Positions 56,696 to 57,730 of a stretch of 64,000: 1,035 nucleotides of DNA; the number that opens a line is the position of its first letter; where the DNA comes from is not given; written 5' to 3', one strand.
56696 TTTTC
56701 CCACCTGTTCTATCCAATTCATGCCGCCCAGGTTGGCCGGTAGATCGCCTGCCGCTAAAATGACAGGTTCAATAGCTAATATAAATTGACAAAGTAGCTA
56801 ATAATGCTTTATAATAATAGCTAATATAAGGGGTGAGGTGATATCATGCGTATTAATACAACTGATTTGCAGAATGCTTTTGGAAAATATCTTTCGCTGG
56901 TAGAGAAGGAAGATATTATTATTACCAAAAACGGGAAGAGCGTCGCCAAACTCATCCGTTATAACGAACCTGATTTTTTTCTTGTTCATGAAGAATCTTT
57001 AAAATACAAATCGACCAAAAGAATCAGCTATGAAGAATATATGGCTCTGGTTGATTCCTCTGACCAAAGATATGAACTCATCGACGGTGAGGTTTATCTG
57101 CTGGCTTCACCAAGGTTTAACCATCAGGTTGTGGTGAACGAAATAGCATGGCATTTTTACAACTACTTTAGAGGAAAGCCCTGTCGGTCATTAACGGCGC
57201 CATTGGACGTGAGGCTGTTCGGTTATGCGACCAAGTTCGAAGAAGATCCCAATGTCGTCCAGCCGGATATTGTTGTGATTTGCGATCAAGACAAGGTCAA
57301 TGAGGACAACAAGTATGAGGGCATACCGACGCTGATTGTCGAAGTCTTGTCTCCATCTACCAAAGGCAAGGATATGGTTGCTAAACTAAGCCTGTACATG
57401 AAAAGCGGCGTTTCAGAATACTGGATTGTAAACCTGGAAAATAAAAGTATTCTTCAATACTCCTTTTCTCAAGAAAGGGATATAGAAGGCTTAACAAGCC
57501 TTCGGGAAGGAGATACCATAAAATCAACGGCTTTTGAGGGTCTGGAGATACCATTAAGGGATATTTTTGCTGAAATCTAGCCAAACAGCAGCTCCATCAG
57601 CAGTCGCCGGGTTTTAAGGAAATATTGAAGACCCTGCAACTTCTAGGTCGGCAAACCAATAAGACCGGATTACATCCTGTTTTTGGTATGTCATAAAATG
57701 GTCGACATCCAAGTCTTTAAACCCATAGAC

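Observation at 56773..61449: Three paralogous single-chain Phd/YefM-domain::Uma2-nuclease fusion genes clustered in 4.7 kb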

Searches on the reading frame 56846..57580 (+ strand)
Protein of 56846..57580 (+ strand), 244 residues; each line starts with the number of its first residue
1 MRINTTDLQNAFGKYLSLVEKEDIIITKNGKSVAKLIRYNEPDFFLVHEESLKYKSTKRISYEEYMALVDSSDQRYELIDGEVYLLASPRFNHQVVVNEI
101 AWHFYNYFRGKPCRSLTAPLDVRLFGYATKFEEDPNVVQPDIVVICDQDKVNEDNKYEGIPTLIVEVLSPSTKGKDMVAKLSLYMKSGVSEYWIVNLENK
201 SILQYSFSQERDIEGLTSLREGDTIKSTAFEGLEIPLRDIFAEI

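Call 3: search_protein_families(library=pfam, proteins=[window:56846-57580:+], max_evalue=1)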
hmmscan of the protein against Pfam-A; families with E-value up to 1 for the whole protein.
window:56846-57580:+ (244 aa): 3 families
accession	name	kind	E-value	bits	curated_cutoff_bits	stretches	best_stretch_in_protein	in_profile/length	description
PF05685.18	Uma2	-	4.1e-31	108.2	27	1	63-237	2-171/172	Putative restriction endonuclease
PF02604.26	PhdYeFM_antitox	-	1.3e-07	31.7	29.8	1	3-46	4-49/74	Antitoxin Phd_YefM, type II toxin-antitoxin system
PF10802.14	DUF2540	-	0.025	15.1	25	1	7-39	36-68/75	Protein of unknown function (DUF2540)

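Call 4: search_protein_families(library=ncbifam, proteins=[window:56846-57580:+], max_evalue=1)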
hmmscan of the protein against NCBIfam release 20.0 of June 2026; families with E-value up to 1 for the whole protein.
window:56846-57580:+ (244 aa): 3 families
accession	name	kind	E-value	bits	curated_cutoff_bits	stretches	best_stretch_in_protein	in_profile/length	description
TIGR01552.1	phd_fam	subfamily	5.4e-06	25.7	20.8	1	5-37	4-37/53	type II toxin-antitoxin system prevent-host-death family antitoxin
NF046004.1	ICE_Mbov_0401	equivalog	0.24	10.6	162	1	24-71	26-80/369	Mbov_0401 family ICE element transposase-like protein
TIGR04469.1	CGA_synth_rel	equivalog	0.31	10.6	150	1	125-170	29-74/297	CGA synthase-related protein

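Call 6: search_solved_structures(query=window:56846-57580:+, max_evalue=1, show_alignments=2)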
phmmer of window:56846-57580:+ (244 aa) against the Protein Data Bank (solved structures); distinct sequences matched with E-value up to 1: 4.
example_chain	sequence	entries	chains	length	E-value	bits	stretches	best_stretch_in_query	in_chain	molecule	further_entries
9y1l_A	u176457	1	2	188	2.7e-23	85.8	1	58-242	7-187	Putative restriction endonuclease domain-containing protein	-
6okh_A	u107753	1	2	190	1.4e-14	57.3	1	76-242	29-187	Uncharacterized protein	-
3ot2_A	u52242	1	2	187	0.041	16.5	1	57-213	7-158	Uncharacterized protein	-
6x60_A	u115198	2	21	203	0.96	12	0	7-57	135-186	ATP-dependent Clp protease proteolytic subunit 2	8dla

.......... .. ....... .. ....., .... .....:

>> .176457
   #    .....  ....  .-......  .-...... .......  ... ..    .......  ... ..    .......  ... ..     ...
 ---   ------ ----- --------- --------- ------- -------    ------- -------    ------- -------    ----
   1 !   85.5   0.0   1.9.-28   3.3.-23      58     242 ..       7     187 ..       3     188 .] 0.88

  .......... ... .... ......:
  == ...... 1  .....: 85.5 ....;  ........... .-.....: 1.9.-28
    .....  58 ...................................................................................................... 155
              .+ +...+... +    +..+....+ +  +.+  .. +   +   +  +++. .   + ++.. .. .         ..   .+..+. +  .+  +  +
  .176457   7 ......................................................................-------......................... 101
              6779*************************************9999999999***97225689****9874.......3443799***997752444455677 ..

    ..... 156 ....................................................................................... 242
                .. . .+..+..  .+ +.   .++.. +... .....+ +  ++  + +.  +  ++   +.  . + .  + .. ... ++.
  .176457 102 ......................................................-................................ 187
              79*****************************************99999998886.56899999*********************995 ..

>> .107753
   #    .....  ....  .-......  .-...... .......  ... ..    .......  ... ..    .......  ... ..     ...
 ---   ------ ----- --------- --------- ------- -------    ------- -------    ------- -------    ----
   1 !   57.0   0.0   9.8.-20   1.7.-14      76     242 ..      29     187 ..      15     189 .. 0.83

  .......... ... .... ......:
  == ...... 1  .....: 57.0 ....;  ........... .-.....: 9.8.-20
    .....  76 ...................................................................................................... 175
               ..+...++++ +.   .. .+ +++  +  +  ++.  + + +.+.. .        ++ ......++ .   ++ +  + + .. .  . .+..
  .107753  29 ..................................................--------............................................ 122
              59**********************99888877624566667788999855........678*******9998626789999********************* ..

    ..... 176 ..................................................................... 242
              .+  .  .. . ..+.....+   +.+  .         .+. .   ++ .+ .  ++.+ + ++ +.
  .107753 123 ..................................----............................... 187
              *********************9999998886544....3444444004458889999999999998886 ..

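Call 7: find_homologous_proteins(query=window:56846-57580:+, max_evalue=0.00001)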
Query window:56846-57580:+ (244 aa): 3489 proteins with E <= 0.00001 among 3834 candidates; the best 120 are listed.
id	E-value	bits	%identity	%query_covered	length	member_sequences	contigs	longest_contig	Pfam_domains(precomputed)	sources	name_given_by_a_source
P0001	9.1e-158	541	100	100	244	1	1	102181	PF05685.19,PF02604.27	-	-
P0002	6.3e-157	538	99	100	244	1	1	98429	PF05685.19,PF02604.27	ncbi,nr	ncbi:MAG: type II toxin-antitoxin system Phd/YefM family antitoxin [Bacillota bacterium]|nr:type II 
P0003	9.1e-151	518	94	100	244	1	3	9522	PF05685.19,PF02604.27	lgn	-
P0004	5.3e-144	496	89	100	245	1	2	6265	PF05685.19,PF02604.27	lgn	-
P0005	6.1e-141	486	87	100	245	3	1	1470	PF05685.19,PF02604.27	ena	-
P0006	3.3e-138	477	87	99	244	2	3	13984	PF05685.19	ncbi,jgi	jgi:Uma2 family endonuclease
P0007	6.4e-138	476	85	100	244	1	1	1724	PF05685.19,PF02604.27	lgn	-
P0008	1.5e-137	474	86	100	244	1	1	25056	PF05685.19,PF02604.27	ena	-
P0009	2.2e-137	474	86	100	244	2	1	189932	PF05685.19,PF02604.27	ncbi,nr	ncbi:type II toxin-antitoxin system prevent-host-death family antitoxin [Anaerovirgula multivorans]|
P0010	2.9e-137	474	86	100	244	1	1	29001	PF05685.19,PF02604.27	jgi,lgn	-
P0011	3.1e-137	473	85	100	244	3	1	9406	PF05685.19,PF02604.27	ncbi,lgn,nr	ncbi:MAG: type II toxin-antitoxin system prevent-host-death family antitoxin [Bacillota bacterium]|n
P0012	3.1e-137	473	84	100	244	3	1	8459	PF05685.19,PF02604.27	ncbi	-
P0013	1.1e-136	472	84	100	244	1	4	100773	PF05685.19,PF02604.27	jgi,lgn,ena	-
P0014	1.5e-136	471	85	100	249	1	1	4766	PF05685.19,PF02604.27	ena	-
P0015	1.7e-136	471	84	100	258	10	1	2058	PF05685.19,PF02604.27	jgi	-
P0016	2.8e-136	470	86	100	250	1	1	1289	PF05685.19,PF02604.27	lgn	-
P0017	3.1e-136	470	84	100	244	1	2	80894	PF05685.19,PF02604.27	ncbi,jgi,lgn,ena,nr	ncbi:MAG: prevent-host-death protein [Firmicutes bacterium HGW-Firmicutes-12]|jgi:prevent-host-death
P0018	4.3e-136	470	86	100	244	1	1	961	PF05685.19,PF02604.27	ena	-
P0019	5.3e-136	469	84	100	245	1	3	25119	PF05685.19,PF02604.27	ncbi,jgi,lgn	-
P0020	2.3e-135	467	84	100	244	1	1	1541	PF05685.19,PF02604.27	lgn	-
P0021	2.4e-135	467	83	100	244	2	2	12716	PF05685.19,PF02604.27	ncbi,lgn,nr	ncbi:MAG: type II toxin-antitoxin system prevent-host-death family antitoxin [Syntrophomonadaceae ba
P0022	3.6e-135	467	84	99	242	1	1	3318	PF05685.19,PF02604.27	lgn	-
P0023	3.7e-135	467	82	100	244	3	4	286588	PF05685.19,PF02604.27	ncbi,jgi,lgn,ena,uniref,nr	ncbi:type II toxin-antitoxin system Phd/YefM family antitoxin [Desulfitibacter alkalitolerans]|unire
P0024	4.0e-135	467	85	100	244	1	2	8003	PF05685.19,PF02604.27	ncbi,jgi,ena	jgi:prevent-host-death family protein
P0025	4.0e-135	467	84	100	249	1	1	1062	PF05685.19,PF02604.27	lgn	-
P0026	5.5e-135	466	82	100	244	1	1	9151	PF05685.19,PF02604.27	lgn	-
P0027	5.7e-135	466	85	100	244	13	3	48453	PF05685.19,PF02604.27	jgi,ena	-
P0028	8.1e-135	466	84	99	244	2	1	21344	PF05685.19,PF02604.27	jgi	jgi:Uma2 family endonuclease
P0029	4.6e-134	463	83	100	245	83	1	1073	PF05685.19,PF02604.27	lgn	-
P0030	5.7e-134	463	82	100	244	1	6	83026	PF05685.19,PF02604.27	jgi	-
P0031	5.7e-134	463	84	100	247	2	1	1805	PF05685.19,PF02604.27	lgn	-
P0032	1.1e-133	462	84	100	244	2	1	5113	PF05685.19,PF02604.27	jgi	jgi:prevent-host-death family protein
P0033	1.5e-133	461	86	100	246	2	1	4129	PF05685.19,PF02604.27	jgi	jgi:Uma2 family endonuclease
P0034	1.8e-133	461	83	100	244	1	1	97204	PF05685.19,PF02604.27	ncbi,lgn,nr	ncbi:MAG TPA: type II toxin-antitoxin system prevent-host-death family antitoxin [Syntrophomonadacea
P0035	1.8e-133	461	82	100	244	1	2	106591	PF05685.19,PF02604.27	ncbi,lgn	-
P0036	2.5e-133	461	82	100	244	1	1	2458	PF05685.19,PF02604.27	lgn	-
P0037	2.7e-133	461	82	100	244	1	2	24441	PF05685.19,PF02604.27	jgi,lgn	jgi:prevent-host-death family protein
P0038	3.2e-133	460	84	100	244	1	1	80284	PF05685.19,PF02604.27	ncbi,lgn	-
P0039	3.6e-133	460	82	100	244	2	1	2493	PF05685.19,PF02604.27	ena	-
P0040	4.7e-133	460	82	100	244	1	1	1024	PF05685.19,PF02604.27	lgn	-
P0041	5.0e-133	460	82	100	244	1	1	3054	PF05685.19,PF02604.27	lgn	-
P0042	5.1e-133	460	85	99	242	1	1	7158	PF05685.19,PF02604.27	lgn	-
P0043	1.2e-132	458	82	100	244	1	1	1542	PF05685.19,PF02604.27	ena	-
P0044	1.9e-132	458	82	99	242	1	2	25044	PF05685.19,PF02604.27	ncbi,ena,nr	ncbi:MAG: prevent-host-death protein [Firmicutes bacterium HGW-Firmicutes-13]|nr:MAG: prevent-host-d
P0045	2.2e-132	458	82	100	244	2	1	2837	PF05685.19,PF02604.27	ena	-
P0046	2.7e-132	457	84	100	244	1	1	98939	PF05685.19,PF02604.27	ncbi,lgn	ncbi:MAG: Uma2 family endonuclease [Syntrophomonas sp.]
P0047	3.8e-132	457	84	100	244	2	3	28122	PF05685.19,PF02604.27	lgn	-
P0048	6.7e-132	456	82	100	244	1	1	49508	PF05685.19,PF02604.27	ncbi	-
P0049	8.5e-132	456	82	100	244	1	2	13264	PF05685.19,PF02604.27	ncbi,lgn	ncbi:MAG: type II toxin-antitoxin system Phd/YefM family antitoxin [Bacillota bacterium]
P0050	8.5e-132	456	83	99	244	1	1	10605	PF05685.19,PF02604.27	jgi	-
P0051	1.0e-131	455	82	100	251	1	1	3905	PF05685.19,PF02604.27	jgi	jgi:prevent-host-death family protein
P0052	1.2e-131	455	82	100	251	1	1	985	PF05685.19,PF02604.27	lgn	-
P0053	1.2e-131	455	84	100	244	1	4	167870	PF05685.19,PF02604.27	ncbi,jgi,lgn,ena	jgi:prevent-host-death family protein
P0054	1.3e-131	455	84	100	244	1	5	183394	PF05685.19,PF02604.27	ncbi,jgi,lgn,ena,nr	ncbi:prevent-host-death protein [Desulfosporosinus sp. Tol-M]|nr:prevent-host-death protein [Desulfo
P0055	1.6e-131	455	82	100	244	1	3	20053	PF05685.19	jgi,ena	-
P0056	1.6e-131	455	80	100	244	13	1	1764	PF05685.19,PF02604.27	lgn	-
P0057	1.9e-131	455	83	100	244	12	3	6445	PF05685.19,PF02604.27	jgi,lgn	jgi:Uma2 family endonuclease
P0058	1.9e-131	455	84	100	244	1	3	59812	PF05685.19,PF02604.27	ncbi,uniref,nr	ncbi:MAG: Uma2 family endonuclease [Syntrophomonas sp.]|uniref:Uma2 family endonuclease n=1 Tax=Synt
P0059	2.2e-131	454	82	100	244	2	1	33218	PF05685.19,PF02604.27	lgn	-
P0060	2.9e-131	454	81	100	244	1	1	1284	PF05685.19,PF02604.27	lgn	-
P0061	3.2e-131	454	81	100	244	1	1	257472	PF05685.19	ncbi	ncbi:MAG: Uma2 family endonuclease [Peptococcaceae bacterium]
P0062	3.3e-131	454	83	100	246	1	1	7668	PF05685.19,PF02604.27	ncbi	ncbi:MAG: type II toxin-antitoxin system prevent-host-death family antitoxin [Desulfosporosinus sp.]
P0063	4.3e-131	453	82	100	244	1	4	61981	PF05685.19,PF02604.27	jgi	-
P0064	6.5e-131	453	84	97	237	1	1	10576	PF05685.19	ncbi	-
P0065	7.4e-131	453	84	100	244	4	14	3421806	PF05685.19,PF02604.27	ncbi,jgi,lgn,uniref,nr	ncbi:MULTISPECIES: type II toxin-antitoxin system prevent-host-death family antitoxin [Dehalobacter]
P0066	1.9e-130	451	81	100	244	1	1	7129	PF05685.19,PF02604.27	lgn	-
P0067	2.4e-130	451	82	100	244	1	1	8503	PF05685.19,PF02604.27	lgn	-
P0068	2.8e-130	451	83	99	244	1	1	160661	PF05685.19,PF02604.27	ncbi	-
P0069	2.9e-130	451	81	100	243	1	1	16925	PF05685.19,PF02604.27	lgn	-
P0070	3.1e-130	451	82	99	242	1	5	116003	PF05685.19,PF02604.27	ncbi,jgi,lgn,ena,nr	ncbi:MAG: type II toxin-antitoxin system prevent-host-death family antitoxin [Clostridiales bacteriu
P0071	3.5e-130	450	82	100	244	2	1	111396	PF05685.19,PF02604.27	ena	-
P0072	3.6e-130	450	80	100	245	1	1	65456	PF05685.19,PF02604.27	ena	-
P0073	5.3e-130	450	80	100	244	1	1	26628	PF05685.19,PF02604.27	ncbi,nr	ncbi:MAG: type II toxin-antitoxin system prevent-host-death family antitoxin [Syntrophomonadaceae ba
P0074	5.7e-130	450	82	100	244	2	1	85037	PF05685.19,PF02604.27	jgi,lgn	jgi:prevent-host-death family protein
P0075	7.3e-130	449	78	100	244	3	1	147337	PF05685.19,PF02604.27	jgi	-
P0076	9.4e-130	449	83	100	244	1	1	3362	PF05685.19,PF02604.27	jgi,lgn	jgi:prevent-host-death family protein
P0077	9.9e-130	449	79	100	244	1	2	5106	PF05685.19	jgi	jgi:Uma2 family endonuclease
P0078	1.0e-129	449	81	100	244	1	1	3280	PF05685.19,PF02604.27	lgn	-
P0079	1.1e-129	449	81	100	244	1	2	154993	PF05685.19,PF02604.27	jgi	-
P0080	1.6e-129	448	81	100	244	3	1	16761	PF05685.19,PF02604.27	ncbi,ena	-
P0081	2.0e-129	448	82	100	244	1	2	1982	PF05685.19,PF02604.27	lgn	-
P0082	2.5e-129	448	80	100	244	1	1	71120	PF05685.19,PF02604.27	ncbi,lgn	-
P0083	2.9e-129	447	80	100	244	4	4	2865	PF05685.19,PF02604.27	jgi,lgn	-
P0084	3.1e-129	447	81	100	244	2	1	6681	PF05685.19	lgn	-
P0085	3.8e-129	447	79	99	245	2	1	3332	PF05685.19,PF02604.27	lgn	-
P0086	4.0e-129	447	82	100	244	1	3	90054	PF05685.19,PF02604.27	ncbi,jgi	ncbi:MAG: type II toxin-antitoxin system prevent-host-death family antitoxin [Syntrophomonadaceae ba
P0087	4.2e-129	447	80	100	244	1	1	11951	PF05685.19,PF02604.27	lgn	-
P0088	4.3e-129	447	81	100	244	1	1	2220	PF05685.19,PF02604.27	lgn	-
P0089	7.8e-129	446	80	100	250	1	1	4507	PF05685.19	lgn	-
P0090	7.9e-129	446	81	100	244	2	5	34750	PF05685.19,PF02604.27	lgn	-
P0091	9.6e-129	446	80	100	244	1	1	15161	PF05685.19,PF02604.27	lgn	-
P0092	1.0e-128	446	80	100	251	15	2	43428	PF05685.19,PF02604.27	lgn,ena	-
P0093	1.5e-128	445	81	100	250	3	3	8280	PF05685.19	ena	-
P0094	2.7e-128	444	80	100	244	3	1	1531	PF05685.19,PF02604.27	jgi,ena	-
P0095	3.0e-128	444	80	99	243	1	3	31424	PF05685.19,PF02604.27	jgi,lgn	jgi:prevent-host-death family protein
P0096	3.6e-128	444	81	99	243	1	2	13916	PF05685.19,PF02604.27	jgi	jgi:prevent-host-death family protein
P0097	4.0e-128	444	81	100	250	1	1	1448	PF05685.19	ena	-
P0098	4.0e-128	444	80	100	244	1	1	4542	PF05685.19,PF02604.27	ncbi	ncbi:MAG: type II toxin-antitoxin system prevent-host-death family antitoxin [Syntrophomonas sp.]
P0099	4.1e-128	444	82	100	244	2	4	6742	PF05685.19,PF02604.27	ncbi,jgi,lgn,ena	jgi:prevent-host-death family protein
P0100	4.8e-128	443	81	99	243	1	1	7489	PF05685.19,PF02604.27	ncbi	-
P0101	5.0e-128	443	81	99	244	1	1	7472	PF05685.19,PF02604.27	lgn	-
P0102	5.3e-128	443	80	100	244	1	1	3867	PF05685.19,PF02604.27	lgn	-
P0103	6.0e-128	443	80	100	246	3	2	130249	PF05685.19,PF02604.27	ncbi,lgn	-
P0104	7.2e-128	443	82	100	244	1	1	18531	PF05685.19,PF02604.27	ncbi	-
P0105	7.8e-128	443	81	100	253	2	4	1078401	PF05685.19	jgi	-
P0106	1.4e-127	442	80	100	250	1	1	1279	PF05685.19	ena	-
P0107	1.4e-127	442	77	100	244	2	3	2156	PF05685.19,PF02604.27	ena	-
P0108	1.8e-127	442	82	100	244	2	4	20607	PF05685.19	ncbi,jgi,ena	-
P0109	2.0e-127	441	84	94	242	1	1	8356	PF05685.19,PF02604.27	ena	-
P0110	2.2e-127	441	77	100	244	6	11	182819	PF05685.19,PF02604.27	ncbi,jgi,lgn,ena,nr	ncbi:MAG TPA: prevent-host-death protein [Syntrophomonas sp.]|jgi:Uma2 family endonuclease|nr:preven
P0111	2.2e-127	441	78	100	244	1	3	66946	PF05685.19,PF02604.27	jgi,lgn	jgi:prevent-host-death family protein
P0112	2.7e-127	441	82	100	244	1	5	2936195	PF05685.19,PF02604.27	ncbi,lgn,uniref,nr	ncbi:Uma2 family endonuclease [Syntrophomonas wolfei]|uniref:Putative restriction endonuclease domai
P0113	3.1e-127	441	81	100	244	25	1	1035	PF05685.19,PF02604.27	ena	-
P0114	4.1e-127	440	82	100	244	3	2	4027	PF05685.19,PF02604.27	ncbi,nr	ncbi:MAG: type II toxin-antitoxin system prevent-host-death family antitoxin [Syntrophomonadaceae ba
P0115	4.9e-127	440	78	100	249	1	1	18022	PF05685.19,PF02604.27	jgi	jgi:prevent-host-death family protein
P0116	7.1e-127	440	81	99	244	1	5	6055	PF05685.19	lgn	-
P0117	1.0e-126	439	79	99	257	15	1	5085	PF05685.19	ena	-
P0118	1.1e-126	439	77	100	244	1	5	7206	PF05685.19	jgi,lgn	jgi:Uma2 family endonuclease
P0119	1.1e-126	439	79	100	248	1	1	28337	PF05685.19,PF02604.27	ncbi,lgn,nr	ncbi:MAG TPA: type II toxin-antitoxin system prevent-host-death family antitoxin [Bacillota bacteriu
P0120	1.1e-126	439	81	99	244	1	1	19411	PF05685.19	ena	-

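Call 15: find_related_loci(query=A1, collection=genome_contigs, flank=6000)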
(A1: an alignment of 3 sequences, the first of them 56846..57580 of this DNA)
Query A1 (244 aa) in genome_contigs; peptide patterns used: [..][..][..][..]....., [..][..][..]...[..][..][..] (x = any residue, [..] = any of these).
598 stretches matched a pattern (row limit reached: there are more); 294 encode a relative of the query (tblastn E <= 1e-3); the best 80 are kept; 80 distinct loci.
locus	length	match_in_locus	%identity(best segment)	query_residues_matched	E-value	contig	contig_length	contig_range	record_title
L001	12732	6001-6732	86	1-244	3e-145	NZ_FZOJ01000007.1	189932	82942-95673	Anaerovirgula multivorans strain SCA, whole genome shotgun sequence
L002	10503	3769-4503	84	1-244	8e-143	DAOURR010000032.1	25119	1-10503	MAG TPA_asm: Pelotomaculum sp. isolate CSMAG_525 CSMAG_525_k127_44343_length_25119_cov_16.0000, whole genome shotgun seq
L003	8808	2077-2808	84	1-244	1e-142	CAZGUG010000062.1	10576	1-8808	MAG TPA_asm: uncultured Clostridium sp. isolate SRP241326_co3_307 genome assembly, contig: NODE_7565_length_10576_cov_11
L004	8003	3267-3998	85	1-244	4e-142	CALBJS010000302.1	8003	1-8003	MAG TPA_asm: uncultured Peptococcaceae bacterium isolate SRR1562003_bin.80_CONCOCT_v1.1_MAG genome assembly, contig: ERZ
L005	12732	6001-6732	82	1-244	1e-141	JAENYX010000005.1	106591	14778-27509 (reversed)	MAG: Clostridium thermobutyricum isolate BL5_bin.9 BL5_bin9_NODE_93_length_106591_cov_22.302790, whole genome shotgun se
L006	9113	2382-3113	83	1-244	6e-142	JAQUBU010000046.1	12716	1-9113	MAG: Syntrophomonadaceae bacterium isolate STCSWMC_114 NODE_14054_length_12716_cov_2.757328_ST_CSWMC, whole genome shotg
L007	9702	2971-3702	82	1-244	3e-139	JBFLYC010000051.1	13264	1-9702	MAG: Bacillota bacterium isolate MAG074 MAG074_51, whole genome shotgun sequence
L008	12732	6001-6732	84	1-244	4e-139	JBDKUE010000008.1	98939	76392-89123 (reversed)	MAG: Syntrophomonas sp. isolate 7_bin.46_R1 c_000000945125, whole genome shotgun sequence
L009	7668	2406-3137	83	1-244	5e-139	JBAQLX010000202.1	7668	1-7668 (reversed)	MAG: Desulfosporosinus sp. isolate MFD12106_ilm_asm_bin6 k127_8379, whole genome shotgun sequence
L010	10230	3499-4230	83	1-244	5e-139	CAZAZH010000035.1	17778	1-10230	MAG TPA_asm: uncultured Syntrophomonas sp. isolate binchicken_co45_545 genome assembly, contig: NODE_5382_length_17778_c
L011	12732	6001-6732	80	1-244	4e-138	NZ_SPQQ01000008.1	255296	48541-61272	Desulfosporosinus fructosivorans strain 63.6F NODE_8_length_255296_cov_37.026016, whole genome shotgun sequence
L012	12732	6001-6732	84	1-244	4e-138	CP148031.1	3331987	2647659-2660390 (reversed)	MAG: Candidatus Dehalobacter alkaniphilus isolate DAD chromosome, complete genome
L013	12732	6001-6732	81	1-244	1e-137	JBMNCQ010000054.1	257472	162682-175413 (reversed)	MAG: Peptococcaceae bacterium isolate Bins.048 NODE_101, whole genome shotgun sequence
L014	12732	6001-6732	82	1-244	3e-137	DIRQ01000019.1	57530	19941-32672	MAG TPA_asm: Syntrophomonas sp. UBA5432 UBA5432_contig_3191, whole genome shotgun sequence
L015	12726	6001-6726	83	1-242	4e-137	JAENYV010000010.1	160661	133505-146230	MAG: Dethiobacter alkaliphilus isolate BL5_bin.7 BL5_bin7_NODE_49_length_160661_cov_23.132168, whole genome shotgun sequ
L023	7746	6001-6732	78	1-244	8e-131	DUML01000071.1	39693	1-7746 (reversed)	MAG TPA_asm: Peptococcaceae bacterium isolate AS04akNAM_59 45766_AS04, whole genome shotgun sequence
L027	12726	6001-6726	79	1-242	2e-129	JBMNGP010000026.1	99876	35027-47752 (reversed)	MAG: Desulfitobacteriia bacterium isolate SBF912LR0HQ0036 contig_44845, whole genome shotgun sequence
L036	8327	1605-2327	61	1-241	3e-95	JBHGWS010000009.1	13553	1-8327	MAG: Candidatus Darwinibacter acetoxidans isolate M4B_bin18 k141_655274, whole genome shotgun sequence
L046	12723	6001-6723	49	3-242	4e-69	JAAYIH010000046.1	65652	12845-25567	MAG: Bacillota bacterium isolate AS09scLD_78 260659_AS09, whole genome shotgun sequence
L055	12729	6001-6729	48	1-242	3e-67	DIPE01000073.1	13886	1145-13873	MAG TPA_asm: Firmicutes bacterium UBA5496 UBA5496_contig_3265, whole genome shotgun sequence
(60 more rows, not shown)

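Call 35: search_protein_families(library=padloc, proteins=[window:56846-57580:+], max_evalue=0.1)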
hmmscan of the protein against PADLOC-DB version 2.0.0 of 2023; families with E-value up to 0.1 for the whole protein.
window:56846-57580:+ (244 aa): 6 families
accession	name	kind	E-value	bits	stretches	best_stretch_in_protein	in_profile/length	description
PDLC04832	PDC-S03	-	4.2e-60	200.7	1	56-242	5-187/188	-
PDLC04834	PDC-S03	-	1e-37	127.6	1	54-242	3-183/184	-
PDLC04833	PDC-S03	-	5e-31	105.8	1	54-242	18-204/207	-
PDLC04835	PDC-S03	-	3.3e-16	57.4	1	56-200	5-149/207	-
PDLC04943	PDC-S17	-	0.0041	14.6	1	72-210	39-156/199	-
PDLC04202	HEC-01B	-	0.03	12.4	1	95-152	23-72/204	-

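Call 36: search_protein_families(library=phrogs, proteins=[window:56846-57580:+], max_evalue=0.1)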
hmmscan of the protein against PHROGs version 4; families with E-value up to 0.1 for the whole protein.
window:56846-57580:+ (244 aa): 1 family
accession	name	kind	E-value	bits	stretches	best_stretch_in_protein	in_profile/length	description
phrog_16228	-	unknown function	5.6e-43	147.6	1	62-237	11-181/187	-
